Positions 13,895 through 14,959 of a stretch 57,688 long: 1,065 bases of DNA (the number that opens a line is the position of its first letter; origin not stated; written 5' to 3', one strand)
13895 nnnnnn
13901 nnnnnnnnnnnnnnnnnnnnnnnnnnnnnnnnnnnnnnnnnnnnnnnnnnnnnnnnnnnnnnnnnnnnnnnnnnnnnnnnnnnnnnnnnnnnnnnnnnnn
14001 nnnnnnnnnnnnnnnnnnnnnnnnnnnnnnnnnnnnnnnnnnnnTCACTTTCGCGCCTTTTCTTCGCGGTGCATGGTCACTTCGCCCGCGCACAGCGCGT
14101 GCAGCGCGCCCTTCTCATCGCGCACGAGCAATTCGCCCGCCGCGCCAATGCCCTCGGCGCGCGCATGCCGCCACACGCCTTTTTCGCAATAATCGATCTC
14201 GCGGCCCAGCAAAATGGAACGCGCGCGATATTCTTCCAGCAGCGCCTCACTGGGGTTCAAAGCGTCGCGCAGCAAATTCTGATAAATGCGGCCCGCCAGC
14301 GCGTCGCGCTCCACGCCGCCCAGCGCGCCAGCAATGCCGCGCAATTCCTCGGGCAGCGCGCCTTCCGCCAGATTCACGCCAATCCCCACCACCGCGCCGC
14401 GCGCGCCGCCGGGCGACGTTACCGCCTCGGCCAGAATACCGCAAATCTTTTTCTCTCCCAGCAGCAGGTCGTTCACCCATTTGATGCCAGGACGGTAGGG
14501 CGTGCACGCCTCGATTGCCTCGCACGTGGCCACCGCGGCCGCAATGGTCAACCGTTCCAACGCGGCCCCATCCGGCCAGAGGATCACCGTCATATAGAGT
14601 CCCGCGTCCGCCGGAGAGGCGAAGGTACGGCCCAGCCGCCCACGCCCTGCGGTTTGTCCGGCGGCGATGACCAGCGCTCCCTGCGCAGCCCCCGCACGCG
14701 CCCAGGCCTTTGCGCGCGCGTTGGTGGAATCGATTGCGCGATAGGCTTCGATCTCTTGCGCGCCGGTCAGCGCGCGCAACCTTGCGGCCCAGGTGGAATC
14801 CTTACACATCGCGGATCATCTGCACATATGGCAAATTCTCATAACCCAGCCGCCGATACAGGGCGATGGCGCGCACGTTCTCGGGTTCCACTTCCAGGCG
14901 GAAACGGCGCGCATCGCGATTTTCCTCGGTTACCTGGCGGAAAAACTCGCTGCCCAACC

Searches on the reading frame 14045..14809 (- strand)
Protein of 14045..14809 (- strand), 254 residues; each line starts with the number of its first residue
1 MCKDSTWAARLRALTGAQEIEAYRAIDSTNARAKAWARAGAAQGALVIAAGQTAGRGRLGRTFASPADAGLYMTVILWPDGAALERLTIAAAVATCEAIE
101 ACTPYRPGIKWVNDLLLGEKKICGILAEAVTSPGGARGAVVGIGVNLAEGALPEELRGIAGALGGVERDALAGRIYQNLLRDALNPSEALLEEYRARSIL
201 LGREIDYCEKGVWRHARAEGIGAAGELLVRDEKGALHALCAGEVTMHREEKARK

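Call 72: search_protein_families(library=pfam, proteins=[window:14045-14809:-], max_evalue=0.001)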
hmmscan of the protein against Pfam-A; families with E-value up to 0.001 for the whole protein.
window:14045-14809:- (254 aa): 1 family
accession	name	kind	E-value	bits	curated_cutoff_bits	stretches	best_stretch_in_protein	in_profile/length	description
PF03099.24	BPL_LplA_LipB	-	3.1e-13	50.2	21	1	25-146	4-133/133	Biotin/lipoate A/B protein ligase family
